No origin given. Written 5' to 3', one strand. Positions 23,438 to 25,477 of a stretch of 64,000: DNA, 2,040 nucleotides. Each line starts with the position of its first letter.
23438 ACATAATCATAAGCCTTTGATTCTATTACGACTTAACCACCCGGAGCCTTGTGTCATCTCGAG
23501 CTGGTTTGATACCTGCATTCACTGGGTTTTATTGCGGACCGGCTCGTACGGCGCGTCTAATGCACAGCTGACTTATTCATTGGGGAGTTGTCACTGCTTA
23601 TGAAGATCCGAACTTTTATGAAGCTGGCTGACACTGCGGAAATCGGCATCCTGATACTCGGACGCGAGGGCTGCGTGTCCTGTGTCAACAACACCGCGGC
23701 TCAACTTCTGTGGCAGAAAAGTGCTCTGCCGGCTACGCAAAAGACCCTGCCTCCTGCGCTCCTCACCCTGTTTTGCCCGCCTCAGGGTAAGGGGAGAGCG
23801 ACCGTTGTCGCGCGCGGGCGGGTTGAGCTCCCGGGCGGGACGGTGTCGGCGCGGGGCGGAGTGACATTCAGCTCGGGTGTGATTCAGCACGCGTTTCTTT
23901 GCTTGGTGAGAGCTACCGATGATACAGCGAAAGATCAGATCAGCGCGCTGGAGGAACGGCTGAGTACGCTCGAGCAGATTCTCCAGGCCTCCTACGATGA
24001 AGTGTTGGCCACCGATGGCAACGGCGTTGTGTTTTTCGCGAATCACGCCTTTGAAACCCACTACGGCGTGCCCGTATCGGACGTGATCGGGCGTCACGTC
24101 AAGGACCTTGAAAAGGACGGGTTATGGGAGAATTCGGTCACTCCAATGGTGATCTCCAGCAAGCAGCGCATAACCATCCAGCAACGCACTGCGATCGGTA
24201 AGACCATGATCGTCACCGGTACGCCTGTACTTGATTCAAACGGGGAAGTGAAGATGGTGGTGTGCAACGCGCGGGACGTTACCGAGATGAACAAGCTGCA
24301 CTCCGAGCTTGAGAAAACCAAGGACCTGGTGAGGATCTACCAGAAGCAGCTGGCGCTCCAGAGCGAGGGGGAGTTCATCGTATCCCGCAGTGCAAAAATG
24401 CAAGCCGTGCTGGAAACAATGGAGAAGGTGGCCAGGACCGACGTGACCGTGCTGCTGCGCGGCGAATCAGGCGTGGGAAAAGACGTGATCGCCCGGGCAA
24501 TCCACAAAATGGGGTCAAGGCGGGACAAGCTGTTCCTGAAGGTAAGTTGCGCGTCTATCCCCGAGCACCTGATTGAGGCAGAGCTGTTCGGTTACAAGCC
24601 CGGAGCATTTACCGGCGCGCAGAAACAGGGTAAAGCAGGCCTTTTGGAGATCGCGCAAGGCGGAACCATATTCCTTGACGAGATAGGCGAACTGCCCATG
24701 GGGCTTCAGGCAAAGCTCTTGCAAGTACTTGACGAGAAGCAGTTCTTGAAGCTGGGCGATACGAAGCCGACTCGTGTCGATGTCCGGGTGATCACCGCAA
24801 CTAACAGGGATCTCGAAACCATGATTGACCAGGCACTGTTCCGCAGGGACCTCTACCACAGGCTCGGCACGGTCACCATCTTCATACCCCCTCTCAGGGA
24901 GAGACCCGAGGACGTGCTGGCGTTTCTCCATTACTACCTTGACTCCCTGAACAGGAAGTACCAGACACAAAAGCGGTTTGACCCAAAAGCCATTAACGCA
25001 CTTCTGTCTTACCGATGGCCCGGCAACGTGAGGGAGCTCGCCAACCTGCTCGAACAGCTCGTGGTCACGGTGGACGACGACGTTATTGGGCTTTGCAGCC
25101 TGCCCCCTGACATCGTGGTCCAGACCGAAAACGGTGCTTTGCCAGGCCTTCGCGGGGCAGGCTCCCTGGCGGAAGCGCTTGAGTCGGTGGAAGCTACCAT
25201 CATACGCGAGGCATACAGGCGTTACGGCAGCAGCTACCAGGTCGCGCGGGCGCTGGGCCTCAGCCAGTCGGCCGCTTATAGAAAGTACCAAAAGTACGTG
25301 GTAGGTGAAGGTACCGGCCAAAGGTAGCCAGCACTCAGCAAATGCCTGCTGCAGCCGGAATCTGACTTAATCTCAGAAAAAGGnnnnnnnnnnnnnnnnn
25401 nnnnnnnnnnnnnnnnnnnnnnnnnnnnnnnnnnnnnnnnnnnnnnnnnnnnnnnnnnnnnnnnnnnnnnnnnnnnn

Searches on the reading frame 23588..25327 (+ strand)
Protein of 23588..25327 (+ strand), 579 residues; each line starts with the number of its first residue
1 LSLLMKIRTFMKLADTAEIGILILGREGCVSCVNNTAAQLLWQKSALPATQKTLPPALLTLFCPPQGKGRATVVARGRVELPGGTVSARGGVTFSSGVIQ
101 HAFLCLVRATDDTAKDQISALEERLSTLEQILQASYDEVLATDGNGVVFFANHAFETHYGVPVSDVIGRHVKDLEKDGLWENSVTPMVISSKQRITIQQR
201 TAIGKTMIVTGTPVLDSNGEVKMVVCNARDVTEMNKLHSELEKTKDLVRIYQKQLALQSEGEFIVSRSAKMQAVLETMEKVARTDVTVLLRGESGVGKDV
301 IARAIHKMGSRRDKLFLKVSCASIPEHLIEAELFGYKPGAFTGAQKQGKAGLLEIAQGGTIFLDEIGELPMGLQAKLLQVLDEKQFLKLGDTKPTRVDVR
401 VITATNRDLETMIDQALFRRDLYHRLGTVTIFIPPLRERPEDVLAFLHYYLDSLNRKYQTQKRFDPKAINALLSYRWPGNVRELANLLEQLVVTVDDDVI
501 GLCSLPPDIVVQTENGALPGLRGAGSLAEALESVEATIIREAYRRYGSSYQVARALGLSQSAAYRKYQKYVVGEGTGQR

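Call 4: search_protein_families(library=pfam, proteins=[window:23588-25327:+])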
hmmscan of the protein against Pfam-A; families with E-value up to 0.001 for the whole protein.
window:23588-25327:+ (579 aa): 11 families
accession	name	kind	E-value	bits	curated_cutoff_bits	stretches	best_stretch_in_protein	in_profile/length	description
PF00158.32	Sigma54_activat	-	5.1e-66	221.9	20.2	1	264-431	1-167/168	Sigma-54 interaction domain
PF14532.12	Sigma54_activ_2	-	2.4e-21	76.9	25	1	266-436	2-138/138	Sigma-54 interaction domain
PF25601.1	AAA_lid_14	-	1.2e-20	73.5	27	1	437-515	1-80/87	AAA+ ATPase lid domain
PF18024.7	HTH_50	-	1.6e-10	40.9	27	1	525-570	2-47/50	Helix-turn-helix domain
PF00989.32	PAS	-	4.3e-10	40.1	22.6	1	128-231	3-113/113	PAS fold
PF13426.13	PAS_9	-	2.6e-09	37.7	27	1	142-233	7-103/103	PAS domain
PF08448.16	PAS_4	-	1.2e-07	32.4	23.1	1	139-233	8-107/110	PAS fold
PF07724.20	AAA_2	-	1.4e-07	32.1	27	1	286-387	4-105/166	AAA domain (Cdc48 subfamily)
PF07728.20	AAA_5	-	2e-07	31.5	22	1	288-420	2-138/139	AAA domain (dynein-related subfamily)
PF00004.35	AAA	-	6.3e-06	27.1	21.2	1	288-421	1-121/131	ATPase family associated with various cellular activities (AAA)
PF13191.12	AAA_16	-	0.00071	20.5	32.6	0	265-324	3-63/167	AAA ATPase domain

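Call 9: search_protein_families(library=ncbifam, proteins=[window:23588-25327:+], max_evalue=1e-10)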
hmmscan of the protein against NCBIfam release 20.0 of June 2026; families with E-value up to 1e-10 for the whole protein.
window:23588-25327:+ (579 aa): 26 families (the best 25 are shown)
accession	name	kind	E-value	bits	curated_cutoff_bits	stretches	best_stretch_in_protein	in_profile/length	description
NF041552.1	TF_PrdR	equivalog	4.5e-120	401.7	795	1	112-570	120-576/577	sigma-54 dependent transcriptional regulator PrdR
TIGR01817.1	nifA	equivalog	1.4e-88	298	528.85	1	230-501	169-434/534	nif-specific transcriptional activator NifA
TIGR02329.1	propionate_PrpR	equivalog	2e-87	294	499.2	1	217-568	171-525/526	propionate catabolism operon regulatory protein PrpR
TIGR02915.1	PEP_resp_reg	equivalog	5.8e-87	292.4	502.6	1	259-570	136-442/445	PEP-CTERM-box response regulator transcription factor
NF038308.1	RNA_repair_RtcR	equivalog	8.1e-85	285.6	650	1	153-502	83-429/530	RNA repair transcriptional activator RtcR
NF003451.0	PRK05022.1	equivalog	2.1e-84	284.1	476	1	227-565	158-503/512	nitric oxide reductase transcriptional regulator NorR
NF008469.0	PRK11361.1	equivalog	2.7e-84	283.5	714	1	240-572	121-456/461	acetoacetate metabolism transcriptional regulator AtoC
TIGR01818.1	ntrC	equivalog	3.6e-81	273.3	558.6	1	257-541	129-413/463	nitrogen regulation protein NR(I)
NF011953.0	PRK15424.1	equivalog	9.7e-80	268.7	703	1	218-569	182-533/538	propionate catabolism operon regulatory protein PrpR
NF049963.1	RespRegFlgRCampy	domain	3.7e-73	246.8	750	1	252-498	125-370/429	fla regulon two-component system response regulator FlgR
NF041906.1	V4R_TF_MobR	exception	3.7e-72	243.6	999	1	237-565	210-539/544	phenol degradation transcriptional regulator MobR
NF011958.0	PRK15429.1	equivalog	7.9e-71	239.6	830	1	221-514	340-630/692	formate hydrogenlyase transcriptional activator FlhA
NF008085.0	PRK10820.1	equivalog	1.3e-70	238.5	576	1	128-573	82-513/520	transcriptional regulator TyrR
NF011695.0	PRK15115.1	equivalog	7.2e-70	235.9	763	1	262-524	135-395/445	two-component system response regulator GlrR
NF050807.1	TransRegFlbDCaul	equivalog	2.2e-69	234.5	750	1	257-502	113-358/454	sigma-54-dependent transcriptional regulator FlbD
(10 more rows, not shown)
